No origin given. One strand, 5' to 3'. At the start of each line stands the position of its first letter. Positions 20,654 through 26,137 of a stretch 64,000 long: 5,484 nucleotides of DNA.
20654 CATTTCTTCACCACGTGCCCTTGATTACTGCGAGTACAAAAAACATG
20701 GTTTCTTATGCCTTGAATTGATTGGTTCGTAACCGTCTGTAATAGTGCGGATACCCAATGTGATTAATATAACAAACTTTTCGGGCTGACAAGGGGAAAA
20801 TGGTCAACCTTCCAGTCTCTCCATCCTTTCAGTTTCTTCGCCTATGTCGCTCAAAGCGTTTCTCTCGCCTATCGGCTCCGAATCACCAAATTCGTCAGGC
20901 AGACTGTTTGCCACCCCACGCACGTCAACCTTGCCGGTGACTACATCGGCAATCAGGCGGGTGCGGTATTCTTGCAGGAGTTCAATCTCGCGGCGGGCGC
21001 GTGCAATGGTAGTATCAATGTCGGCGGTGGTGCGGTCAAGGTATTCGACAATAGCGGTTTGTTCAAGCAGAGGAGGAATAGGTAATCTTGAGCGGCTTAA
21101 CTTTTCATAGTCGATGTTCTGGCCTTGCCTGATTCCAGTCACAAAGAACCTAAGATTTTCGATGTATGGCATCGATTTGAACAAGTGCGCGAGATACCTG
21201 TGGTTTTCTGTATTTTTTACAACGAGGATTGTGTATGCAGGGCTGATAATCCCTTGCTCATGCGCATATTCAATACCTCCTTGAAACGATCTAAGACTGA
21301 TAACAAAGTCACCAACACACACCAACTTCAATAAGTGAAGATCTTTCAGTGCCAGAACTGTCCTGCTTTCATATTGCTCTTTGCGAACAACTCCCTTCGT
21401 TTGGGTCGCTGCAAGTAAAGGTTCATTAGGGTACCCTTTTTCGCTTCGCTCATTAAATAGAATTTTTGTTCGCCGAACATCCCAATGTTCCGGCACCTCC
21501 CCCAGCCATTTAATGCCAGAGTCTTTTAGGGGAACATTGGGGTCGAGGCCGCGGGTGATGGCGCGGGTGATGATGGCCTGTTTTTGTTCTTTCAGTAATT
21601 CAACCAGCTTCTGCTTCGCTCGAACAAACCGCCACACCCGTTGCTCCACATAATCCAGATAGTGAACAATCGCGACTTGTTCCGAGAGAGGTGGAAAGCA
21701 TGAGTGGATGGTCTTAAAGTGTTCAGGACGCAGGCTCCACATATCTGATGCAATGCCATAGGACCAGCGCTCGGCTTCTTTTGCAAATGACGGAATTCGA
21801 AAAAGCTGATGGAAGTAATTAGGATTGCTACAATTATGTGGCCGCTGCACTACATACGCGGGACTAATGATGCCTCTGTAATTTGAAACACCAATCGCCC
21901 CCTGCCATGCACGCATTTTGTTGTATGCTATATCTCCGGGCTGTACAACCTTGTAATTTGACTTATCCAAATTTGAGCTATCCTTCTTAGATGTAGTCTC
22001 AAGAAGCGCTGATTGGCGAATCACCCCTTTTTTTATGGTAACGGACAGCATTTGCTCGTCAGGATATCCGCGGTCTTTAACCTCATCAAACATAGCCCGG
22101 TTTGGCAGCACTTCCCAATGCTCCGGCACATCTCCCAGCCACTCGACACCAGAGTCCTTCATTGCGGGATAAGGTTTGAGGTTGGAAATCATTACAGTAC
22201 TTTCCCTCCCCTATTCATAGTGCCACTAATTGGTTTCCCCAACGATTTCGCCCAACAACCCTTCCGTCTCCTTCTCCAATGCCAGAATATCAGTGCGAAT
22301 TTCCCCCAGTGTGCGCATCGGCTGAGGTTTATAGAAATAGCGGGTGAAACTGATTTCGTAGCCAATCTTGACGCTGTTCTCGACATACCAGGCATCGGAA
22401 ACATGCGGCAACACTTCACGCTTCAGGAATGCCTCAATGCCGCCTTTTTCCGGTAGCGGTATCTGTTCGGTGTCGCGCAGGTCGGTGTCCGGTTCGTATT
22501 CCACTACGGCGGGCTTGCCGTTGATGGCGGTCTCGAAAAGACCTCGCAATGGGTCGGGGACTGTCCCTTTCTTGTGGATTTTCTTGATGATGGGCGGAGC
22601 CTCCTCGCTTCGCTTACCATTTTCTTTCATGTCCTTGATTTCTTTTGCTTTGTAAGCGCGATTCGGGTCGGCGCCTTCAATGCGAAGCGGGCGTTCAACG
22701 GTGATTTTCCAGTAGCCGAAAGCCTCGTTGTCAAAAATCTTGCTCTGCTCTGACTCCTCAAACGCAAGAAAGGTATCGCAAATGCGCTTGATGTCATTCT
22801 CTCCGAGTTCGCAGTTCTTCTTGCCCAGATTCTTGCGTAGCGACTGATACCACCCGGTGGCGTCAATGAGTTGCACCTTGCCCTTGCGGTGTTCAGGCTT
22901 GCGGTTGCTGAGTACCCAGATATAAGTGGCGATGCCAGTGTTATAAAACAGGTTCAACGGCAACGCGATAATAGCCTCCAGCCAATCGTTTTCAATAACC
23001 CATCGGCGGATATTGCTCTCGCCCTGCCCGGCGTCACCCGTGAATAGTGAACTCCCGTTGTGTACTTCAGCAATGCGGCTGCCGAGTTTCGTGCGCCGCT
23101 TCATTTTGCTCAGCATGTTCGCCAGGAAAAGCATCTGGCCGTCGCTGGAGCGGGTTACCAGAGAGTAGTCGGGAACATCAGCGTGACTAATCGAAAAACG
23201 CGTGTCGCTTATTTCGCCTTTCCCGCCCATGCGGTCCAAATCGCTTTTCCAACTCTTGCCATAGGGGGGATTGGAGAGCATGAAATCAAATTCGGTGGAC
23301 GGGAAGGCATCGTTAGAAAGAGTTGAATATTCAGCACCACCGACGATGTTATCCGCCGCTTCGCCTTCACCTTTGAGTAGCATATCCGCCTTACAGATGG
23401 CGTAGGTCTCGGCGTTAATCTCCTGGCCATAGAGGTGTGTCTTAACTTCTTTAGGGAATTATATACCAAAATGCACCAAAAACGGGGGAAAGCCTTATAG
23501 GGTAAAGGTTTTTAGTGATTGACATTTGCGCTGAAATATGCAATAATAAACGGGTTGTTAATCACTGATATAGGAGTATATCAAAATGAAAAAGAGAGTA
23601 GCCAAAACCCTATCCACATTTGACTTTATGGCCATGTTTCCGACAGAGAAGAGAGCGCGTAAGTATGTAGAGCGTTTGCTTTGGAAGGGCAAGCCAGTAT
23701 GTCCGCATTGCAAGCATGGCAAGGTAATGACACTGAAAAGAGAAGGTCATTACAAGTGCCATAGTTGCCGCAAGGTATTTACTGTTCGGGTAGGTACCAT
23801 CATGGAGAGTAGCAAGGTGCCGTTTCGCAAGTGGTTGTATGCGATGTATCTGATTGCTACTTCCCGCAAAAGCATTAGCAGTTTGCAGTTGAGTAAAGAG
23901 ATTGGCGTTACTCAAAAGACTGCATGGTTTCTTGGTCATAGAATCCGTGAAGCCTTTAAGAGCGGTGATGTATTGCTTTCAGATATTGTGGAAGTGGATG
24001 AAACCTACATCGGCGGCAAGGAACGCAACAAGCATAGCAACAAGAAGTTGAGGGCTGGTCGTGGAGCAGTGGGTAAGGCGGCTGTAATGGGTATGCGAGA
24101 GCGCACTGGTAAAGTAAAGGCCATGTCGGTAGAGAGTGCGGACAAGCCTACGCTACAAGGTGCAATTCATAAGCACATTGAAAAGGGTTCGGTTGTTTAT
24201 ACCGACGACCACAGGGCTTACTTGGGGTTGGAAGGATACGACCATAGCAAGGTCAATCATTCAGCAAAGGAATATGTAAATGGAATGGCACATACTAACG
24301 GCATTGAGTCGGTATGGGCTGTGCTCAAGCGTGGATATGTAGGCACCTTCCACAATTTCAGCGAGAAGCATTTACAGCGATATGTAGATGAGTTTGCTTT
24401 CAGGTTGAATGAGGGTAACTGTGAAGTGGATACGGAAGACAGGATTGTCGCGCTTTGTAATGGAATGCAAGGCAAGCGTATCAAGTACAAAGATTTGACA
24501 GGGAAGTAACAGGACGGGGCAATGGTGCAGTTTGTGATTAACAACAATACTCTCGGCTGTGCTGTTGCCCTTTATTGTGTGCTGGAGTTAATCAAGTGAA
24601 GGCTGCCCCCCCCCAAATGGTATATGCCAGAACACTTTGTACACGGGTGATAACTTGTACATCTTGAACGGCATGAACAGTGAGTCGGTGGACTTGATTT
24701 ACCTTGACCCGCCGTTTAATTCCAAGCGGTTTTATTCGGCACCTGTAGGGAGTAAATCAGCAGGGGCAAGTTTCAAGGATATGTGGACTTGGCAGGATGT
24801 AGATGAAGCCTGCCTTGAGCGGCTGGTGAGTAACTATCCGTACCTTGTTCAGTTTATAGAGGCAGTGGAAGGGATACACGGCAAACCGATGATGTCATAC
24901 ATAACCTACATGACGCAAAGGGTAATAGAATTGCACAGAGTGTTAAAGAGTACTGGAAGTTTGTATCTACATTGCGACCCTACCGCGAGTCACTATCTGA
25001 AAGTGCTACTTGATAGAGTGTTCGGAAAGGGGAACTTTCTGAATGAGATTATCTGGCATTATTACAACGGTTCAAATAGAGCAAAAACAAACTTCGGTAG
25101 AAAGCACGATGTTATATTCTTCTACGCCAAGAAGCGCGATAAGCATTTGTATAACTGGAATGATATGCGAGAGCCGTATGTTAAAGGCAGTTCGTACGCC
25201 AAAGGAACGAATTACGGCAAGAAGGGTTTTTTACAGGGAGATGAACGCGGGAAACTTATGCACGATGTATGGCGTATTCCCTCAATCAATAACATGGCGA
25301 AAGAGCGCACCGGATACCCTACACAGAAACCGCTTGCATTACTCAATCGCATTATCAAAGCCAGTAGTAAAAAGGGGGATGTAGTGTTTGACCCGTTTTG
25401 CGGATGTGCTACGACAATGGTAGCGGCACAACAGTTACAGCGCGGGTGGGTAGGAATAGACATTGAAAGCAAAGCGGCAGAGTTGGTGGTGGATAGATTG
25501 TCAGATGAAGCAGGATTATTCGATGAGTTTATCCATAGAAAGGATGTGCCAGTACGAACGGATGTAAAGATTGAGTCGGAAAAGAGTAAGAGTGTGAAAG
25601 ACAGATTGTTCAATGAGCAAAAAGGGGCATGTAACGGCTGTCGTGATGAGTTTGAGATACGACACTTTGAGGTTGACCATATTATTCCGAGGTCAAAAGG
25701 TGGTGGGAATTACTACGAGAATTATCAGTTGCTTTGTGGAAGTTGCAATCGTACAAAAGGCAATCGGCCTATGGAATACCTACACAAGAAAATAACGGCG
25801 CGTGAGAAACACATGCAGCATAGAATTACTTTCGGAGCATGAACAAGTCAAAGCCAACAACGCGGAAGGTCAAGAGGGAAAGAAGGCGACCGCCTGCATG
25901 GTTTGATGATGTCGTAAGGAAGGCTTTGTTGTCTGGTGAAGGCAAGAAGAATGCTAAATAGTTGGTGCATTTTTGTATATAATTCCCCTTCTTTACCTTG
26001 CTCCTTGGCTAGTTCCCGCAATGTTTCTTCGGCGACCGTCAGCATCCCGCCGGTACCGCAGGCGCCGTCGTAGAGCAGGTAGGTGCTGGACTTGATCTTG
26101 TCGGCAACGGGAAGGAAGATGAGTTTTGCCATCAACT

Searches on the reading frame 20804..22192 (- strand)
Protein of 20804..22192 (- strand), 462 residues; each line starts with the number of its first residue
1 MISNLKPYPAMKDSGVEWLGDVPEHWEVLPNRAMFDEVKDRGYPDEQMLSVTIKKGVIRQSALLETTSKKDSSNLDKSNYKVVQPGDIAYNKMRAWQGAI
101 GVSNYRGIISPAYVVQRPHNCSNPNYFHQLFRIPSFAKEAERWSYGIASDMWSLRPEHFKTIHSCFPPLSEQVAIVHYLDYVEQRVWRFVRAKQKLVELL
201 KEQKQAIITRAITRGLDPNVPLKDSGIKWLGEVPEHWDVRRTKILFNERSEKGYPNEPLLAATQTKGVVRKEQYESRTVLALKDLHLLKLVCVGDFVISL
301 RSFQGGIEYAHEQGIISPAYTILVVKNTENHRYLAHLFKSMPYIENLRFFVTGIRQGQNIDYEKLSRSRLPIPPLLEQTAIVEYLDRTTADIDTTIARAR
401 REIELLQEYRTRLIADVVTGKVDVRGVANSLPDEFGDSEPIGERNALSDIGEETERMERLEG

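Call 3: search_protein_families(library=pfam, proteins=[window:20804-22192:-], max_evalue=0.01)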
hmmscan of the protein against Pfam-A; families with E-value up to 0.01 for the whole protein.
window:20804-22192:- (462 aa): 1 family
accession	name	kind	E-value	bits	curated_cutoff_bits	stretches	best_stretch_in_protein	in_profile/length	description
PF01420.25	Methylase_S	-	1.2e-10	42.3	22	1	237-395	4-159/168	Type I restriction modification DNA specificity domain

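Call 4: search_protein_families(library=padloc, proteins=[window:20804-22192:-], max_evalue=0.01)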
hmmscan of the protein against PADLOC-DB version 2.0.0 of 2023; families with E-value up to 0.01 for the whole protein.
window:20804-22192:- (462 aa): 94 families (the best 25 are shown)
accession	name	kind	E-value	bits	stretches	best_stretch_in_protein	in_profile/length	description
PDLC03191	Specificity_I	-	8.5e-112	372.6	2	144-425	148-433/436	Type I specificity subunit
PDLC03105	Specificity_I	-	2.9e-109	364.5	1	4-428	3-441/448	Type I specificity subunit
PDLC03072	Specificity_I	-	1.6e-102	341.9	3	5-252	3-252/448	Type I specificity subunit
PDLC03090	Specificity_I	-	3e-102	341.1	2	5-254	1-253/434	Type I specificity subunit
PDLC03174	Specificity_I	-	1.9e-82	275.6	1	9-428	5-441/468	Type I specificity subunit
PDLC03073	Specificity_I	-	1.1e-68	230.4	2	113-426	116-432/437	Type I specificity subunit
PDLC03142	Specificity_I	-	2.6e-63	212.5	2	159-430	188-467/483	Type I specificity subunit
PDLC03162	Specificity_I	-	4.4e-50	168.7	2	278-431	60-210/431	Type I specificity subunit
PDLC03087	Specificity_I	-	6.4e-47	158.4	2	230-425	217-417/418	Type I specificity subunit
PDLC03083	Specificity_I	-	2.2e-46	156.3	1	4-430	283-713/717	Type I specificity subunit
PDLC03145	Specificity_I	-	5e-43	145.4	3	223-402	11-192/454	Type I specificity subunit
PDLC03147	Specificity_I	-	1.2e-35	121.2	2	79-253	69-241/431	Type I specificity subunit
PDLC03165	Specificity_I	-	4.7e-30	103.4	1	41-416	46-408/411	Type I specificity subunit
PDLC03148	Specificity_I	-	8.3e-30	101.9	2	37-240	51-245/453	Type I specificity subunit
PDLC03178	Specificity_I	-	2e-29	101.2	2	227-417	217-409/411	Type I specificity subunit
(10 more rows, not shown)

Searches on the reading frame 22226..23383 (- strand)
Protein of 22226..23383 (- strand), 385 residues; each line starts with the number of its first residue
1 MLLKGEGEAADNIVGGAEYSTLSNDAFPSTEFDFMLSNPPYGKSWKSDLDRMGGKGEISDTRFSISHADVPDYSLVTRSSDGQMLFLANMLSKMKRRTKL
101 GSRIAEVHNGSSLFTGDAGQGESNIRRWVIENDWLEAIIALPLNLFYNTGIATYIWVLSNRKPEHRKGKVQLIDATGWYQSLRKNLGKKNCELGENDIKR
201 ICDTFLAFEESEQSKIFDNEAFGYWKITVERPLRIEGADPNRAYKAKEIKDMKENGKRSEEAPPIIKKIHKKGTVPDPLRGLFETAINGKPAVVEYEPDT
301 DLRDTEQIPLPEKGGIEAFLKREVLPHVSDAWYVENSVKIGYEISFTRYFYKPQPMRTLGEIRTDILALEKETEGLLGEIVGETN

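Call 3: search_protein_families(library=pfam, proteins=[window:22226-23383:-], max_evalue=0.01)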
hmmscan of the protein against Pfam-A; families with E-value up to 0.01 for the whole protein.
window:22226-23383:- (385 aa): 1 family
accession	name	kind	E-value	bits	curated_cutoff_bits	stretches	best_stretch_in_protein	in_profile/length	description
PF02384.22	N6_Mtase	-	1.5e-27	97.2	20.4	1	18-212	111-279/311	N-6 DNA Methylase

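Call 4: search_protein_families(library=padloc, proteins=[window:22226-23383:-], max_evalue=0.01)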
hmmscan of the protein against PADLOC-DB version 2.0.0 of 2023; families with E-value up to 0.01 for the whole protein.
window:22226-23383:- (385 aa): 18 families
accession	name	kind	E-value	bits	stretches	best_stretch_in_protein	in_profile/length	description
PDLC03029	MTase_I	-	9.2e-138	458.6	2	1-245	256-488/661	Type I methyltransferase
PDLC03022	MTase_I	-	3.9e-21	73.1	1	30-212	298-450/857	Type I methyltransferase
PDLC03027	MTase_I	-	2.1e-17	60.9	1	30-212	256-413/810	Type I methyltransferase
PDLC03031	MTase_I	-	2.5e-17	60.4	1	31-220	285-469/834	Type I methyltransferase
PDLC03019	MTase_I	-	3.7e-14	50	1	16-218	250-432/932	Type I methyltransferase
PDLC03026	MTase_I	-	1.3e-11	42.3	1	20-208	242-400/487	Type I methyltransferase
PDLC03033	MTase_I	-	4.7e-11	40.3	1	29-212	300-468/541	Type I methyltransferase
PDLC03032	MTase_I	-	1.4e-09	34.6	1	31-205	259-408/1001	Type I methyltransferase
PDLC04134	mad2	-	4.3e-09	33.7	1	28-209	354-488/492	mads_2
PDLC03035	MTase_I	-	6.2e-09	32.9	1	29-185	272-412/653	Type I methyltransferase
PDLC03021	MTase_I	-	1.4e-08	32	1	28-229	269-436/491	Type I methyltransferase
PDLC03240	MTase_II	-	2e-08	31.5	1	21-230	264-451/511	Type II methyltransferase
PDLC03038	MTase_I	-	3.5e-08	29.8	1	120-177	340-397/896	Type I methyltransferase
PDLC03028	MTase_I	-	1.3e-06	24.8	1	89-182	1051-1141/1236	Type I methyltransferase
PDLC03039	MTase_I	-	0.0001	18.6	1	83-177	308-395/708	Type I methyltransferase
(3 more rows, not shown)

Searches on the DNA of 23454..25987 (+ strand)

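Call 61: search_dna_similar(query=window:23454-25987:+, collection=plasmids, mode=near, max_rows=8)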
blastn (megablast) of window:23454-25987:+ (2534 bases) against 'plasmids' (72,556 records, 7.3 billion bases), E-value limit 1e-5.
No match.
